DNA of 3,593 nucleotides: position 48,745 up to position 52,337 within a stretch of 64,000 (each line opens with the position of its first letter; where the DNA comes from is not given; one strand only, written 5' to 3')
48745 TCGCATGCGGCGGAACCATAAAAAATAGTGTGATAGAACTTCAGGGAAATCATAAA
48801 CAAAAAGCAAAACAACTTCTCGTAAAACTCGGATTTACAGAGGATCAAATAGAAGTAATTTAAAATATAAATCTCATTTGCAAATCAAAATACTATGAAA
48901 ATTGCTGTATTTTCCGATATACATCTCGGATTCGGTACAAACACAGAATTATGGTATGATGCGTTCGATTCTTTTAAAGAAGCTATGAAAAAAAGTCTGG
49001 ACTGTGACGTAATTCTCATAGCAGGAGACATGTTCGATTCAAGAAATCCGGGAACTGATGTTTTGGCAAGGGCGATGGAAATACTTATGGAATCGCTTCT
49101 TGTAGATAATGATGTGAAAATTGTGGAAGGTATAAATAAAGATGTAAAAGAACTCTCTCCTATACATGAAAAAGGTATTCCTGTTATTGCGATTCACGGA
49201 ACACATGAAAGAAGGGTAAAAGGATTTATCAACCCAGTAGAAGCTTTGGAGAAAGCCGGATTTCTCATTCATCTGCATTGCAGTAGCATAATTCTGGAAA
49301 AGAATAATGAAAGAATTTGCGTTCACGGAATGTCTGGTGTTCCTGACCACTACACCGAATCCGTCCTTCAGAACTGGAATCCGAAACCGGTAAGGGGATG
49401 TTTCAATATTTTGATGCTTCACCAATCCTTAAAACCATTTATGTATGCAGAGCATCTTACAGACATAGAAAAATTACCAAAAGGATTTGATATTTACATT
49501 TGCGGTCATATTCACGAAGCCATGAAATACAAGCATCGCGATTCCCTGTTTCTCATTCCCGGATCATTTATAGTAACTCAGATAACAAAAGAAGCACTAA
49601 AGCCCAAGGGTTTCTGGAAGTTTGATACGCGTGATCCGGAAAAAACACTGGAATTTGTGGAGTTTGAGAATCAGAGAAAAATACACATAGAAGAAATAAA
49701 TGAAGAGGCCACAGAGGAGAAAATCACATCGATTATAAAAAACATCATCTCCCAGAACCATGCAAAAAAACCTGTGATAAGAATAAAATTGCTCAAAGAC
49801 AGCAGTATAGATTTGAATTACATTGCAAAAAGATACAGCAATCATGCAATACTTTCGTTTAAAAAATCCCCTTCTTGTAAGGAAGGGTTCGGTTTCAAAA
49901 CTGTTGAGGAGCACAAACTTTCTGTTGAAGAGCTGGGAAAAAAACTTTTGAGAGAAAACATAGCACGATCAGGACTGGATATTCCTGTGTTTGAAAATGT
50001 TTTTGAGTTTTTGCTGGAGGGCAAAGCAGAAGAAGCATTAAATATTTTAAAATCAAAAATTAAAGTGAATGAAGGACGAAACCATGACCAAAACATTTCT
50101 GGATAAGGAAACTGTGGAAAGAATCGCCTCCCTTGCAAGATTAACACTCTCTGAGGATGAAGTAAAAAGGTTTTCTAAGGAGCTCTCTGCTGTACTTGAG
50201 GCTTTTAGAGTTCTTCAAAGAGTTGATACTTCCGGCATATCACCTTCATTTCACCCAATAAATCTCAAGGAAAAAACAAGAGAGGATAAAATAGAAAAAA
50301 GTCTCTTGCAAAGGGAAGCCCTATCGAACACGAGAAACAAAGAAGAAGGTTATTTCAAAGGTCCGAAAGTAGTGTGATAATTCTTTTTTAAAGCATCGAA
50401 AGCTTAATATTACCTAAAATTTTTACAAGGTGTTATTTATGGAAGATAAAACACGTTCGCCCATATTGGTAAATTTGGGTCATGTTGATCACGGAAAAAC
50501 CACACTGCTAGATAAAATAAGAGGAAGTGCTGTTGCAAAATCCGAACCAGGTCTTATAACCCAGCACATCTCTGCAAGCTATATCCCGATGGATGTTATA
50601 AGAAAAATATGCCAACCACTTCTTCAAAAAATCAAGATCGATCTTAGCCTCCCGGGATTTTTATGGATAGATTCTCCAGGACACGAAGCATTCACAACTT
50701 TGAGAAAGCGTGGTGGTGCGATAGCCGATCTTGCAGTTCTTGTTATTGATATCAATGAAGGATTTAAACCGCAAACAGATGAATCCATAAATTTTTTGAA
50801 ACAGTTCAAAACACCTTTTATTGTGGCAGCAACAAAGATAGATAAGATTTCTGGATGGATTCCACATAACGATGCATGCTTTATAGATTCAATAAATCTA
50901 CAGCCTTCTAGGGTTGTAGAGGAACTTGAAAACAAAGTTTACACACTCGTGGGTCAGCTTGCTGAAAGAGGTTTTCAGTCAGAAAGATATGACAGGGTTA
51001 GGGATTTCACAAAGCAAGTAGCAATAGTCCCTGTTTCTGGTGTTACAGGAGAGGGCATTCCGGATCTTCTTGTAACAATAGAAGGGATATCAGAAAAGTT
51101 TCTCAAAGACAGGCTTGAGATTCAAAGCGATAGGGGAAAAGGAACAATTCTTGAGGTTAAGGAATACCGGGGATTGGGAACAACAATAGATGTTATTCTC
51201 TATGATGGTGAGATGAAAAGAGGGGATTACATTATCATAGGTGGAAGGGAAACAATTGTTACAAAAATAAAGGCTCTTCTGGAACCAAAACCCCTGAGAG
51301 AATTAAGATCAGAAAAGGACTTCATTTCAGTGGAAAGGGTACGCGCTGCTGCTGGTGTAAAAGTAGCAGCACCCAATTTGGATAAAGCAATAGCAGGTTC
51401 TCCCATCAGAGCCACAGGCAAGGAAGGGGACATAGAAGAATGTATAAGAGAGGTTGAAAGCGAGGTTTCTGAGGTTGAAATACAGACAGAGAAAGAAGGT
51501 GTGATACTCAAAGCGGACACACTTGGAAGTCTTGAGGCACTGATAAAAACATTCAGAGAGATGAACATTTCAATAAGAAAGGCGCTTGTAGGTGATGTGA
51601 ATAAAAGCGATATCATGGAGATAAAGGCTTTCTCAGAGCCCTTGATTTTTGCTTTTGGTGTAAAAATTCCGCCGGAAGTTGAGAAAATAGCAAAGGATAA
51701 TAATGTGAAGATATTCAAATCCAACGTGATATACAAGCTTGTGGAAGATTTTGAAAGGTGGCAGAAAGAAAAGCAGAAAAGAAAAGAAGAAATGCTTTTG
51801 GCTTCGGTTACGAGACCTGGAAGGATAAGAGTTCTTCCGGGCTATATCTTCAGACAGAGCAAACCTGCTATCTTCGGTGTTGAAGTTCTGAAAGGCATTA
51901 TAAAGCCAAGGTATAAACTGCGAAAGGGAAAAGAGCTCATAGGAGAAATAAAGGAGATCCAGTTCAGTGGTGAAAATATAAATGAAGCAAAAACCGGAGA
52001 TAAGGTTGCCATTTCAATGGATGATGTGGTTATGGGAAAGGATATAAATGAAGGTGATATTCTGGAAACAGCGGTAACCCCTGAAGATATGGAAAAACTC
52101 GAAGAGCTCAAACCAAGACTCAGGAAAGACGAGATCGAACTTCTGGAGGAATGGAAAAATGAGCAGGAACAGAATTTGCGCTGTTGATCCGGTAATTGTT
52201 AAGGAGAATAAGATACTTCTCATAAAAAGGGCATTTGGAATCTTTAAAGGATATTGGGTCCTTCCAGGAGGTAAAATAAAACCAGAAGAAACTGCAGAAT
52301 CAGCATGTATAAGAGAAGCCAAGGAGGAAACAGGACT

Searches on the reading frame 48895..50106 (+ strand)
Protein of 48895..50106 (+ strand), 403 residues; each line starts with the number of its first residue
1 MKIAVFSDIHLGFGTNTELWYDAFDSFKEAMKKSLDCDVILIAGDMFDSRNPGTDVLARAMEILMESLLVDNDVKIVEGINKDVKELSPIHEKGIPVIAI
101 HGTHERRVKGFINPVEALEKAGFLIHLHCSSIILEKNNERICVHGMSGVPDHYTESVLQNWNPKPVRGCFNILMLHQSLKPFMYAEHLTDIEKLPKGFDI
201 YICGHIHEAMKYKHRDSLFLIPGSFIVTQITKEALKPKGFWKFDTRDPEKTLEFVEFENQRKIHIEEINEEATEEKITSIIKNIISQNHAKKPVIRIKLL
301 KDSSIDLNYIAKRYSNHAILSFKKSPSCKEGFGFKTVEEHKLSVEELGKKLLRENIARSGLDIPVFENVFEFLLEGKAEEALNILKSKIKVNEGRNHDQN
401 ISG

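Call 20: search_protein_families(library=ncbifam, proteins=[window:48895-50106:+], max_evalue=0.00001)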
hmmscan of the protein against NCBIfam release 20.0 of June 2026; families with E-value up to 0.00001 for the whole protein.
window:48895-50106:+ (403 aa): 5 families
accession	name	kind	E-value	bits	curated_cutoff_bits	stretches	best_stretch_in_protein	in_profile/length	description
NF041031.1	Mre11_Sulfo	equivalog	1.6e-26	93.4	500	1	79-314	59-298/374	DNA double-strand break repair protein Mre11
TIGR00583.1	mre11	equivalog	3.2e-17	62.6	434.6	1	2-283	5-317/405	DNA repair protein (mre11)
NF041029.1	Mre11_Pyroc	equivalog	1.5e-16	60.3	600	1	1-225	1-233/438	DNA double-strand break repair protein Mre11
TIGR00040.1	yfcE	subfamily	5.8e-09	36.2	56.25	0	171-231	80-140/158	YfcE family phosphodiesterase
NF041030.1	Mre11_Halo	equivalog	1.1e-06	28.1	550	0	20-228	23-204/361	DNA double-strand break repair protein Mre11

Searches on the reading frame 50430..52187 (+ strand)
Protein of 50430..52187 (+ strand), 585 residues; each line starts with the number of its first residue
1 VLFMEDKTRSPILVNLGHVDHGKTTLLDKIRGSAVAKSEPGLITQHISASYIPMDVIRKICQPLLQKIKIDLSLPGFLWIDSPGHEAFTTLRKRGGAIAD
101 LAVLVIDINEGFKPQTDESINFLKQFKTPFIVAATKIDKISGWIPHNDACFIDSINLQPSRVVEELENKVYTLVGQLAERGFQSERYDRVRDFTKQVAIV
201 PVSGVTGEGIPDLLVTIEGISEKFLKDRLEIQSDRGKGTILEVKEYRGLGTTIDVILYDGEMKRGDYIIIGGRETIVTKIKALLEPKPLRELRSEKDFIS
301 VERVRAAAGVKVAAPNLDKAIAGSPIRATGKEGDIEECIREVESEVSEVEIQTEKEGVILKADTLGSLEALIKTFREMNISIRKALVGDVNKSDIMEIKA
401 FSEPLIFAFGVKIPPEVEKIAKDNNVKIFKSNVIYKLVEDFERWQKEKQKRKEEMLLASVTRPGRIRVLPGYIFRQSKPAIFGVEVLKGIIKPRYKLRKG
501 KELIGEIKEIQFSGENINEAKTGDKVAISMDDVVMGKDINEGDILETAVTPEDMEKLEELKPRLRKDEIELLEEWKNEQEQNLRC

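Call 20: search_protein_families(library=ncbifam, proteins=[window:50430-52187:+], max_evalue=0.00001)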
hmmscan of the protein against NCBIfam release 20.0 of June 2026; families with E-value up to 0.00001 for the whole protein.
window:50430-52187:+ (585 aa): 23 families
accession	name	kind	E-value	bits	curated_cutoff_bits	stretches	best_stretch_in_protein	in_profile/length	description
NF003078.0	PRK04004.1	equivalog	3.9e-233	775.4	468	1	5-579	6-589/598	translation initiation factor IF-2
TIGR00491.2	aIF-2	equivalog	1.2e-218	727.4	554.75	1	8-576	2-579/591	translation initiation factor IF-2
NF011418.0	PRK14845.1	equivalog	7.7e-217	722.5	756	1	24-575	475-1036/1049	translation initiation factor IF-2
TIGR00487.1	IF-2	equivalog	2.9e-55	188.1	424.4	2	6-140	83-200/587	translation initiation factor IF-2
TIGR00475.1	selB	equivalog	1.1e-20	73.9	242.25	1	13-140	3-116/581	selenocysteine-specific translation elongation factor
TIGR00231.1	small_GTP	domain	3.4e-14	52.9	42.5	1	14-141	7-126/164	GTP-binding protein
TIGR03680.1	eif2g_arch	equivalog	3.8e-13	49.4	514.5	1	15-140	10-148/407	translation initiation factor IF-2 subunit gamma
NF003077.0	PRK04000.1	equivalog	1.2e-12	47.8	315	1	15-140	14-152/412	translation initiation factor IF-2 subunit gamma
NF008969.0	PRK12317.1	subfamily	9.3e-11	40.9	502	0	77-140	87-153/426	elongation factor 1-alpha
NF009372.0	PRK12735.1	subfamily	1.6e-09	37.1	479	1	15-140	17-141/396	elongation factor Tu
NF041207.1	tRNA_bind_PBP11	equivalog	1.9e-09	37.4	100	1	441-546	2-100/104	tRNA-binding protein Pbp11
NF009373.0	PRK12736.1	subfamily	2.9e-09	36.2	452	1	15-140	17-141/394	elongation factor Tu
NF000766.0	PRK00049.1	subfamily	5.7e-09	35.3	449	1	15-139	17-140/396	elongation factor Tu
TIGR00483.1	EF-1_alpha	equivalog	5.8e-09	34.9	540.1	0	79-140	89-154/427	translation elongation factor EF-1 subunit alpha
TIGR00485.1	EF-Tu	equivalog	1.2e-08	34.1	522.4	1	15-139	17-140/394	elongation factor Tu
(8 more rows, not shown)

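Call 38: list_cluster_members(proteins=[window:50430-52187:+, window:56399-57682:+, window:21328-26451:-, window:13864-16302:-, window:18196-19047:+, window:30935-32785:-])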
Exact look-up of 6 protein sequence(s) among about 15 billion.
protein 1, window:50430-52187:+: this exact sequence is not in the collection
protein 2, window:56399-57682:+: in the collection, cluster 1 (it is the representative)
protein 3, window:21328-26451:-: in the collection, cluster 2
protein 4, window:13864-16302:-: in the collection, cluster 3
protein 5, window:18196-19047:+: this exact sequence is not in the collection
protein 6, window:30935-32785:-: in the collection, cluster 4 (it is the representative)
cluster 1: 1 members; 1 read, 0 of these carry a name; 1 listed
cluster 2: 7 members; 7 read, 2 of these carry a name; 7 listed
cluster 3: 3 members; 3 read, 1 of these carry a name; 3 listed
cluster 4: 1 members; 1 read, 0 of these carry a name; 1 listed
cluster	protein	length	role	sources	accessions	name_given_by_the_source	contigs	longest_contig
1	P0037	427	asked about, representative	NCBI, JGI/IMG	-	-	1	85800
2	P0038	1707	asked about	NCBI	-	-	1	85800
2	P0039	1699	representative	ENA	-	-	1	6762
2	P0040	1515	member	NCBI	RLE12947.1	hypothetical protein DRJ04_05220, partial [Candidatus Aerophobetes bacterium]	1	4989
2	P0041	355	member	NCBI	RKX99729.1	MAG: hypothetical protein DRP54_06700, partial [Spirochaetes bacterium]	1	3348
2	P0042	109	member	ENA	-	-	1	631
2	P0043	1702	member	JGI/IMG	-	-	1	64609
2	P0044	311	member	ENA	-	-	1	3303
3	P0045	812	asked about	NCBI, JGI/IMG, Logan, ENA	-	-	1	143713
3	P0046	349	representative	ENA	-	-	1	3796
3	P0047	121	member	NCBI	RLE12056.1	hypothetical protein DRJ04_06895, partial [Candidatus Aerophobetes bacterium]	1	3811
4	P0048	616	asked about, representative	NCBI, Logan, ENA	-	-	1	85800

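Call 40: find_encoding_contigs(protein=P0043, flank=10000, max_places=4)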
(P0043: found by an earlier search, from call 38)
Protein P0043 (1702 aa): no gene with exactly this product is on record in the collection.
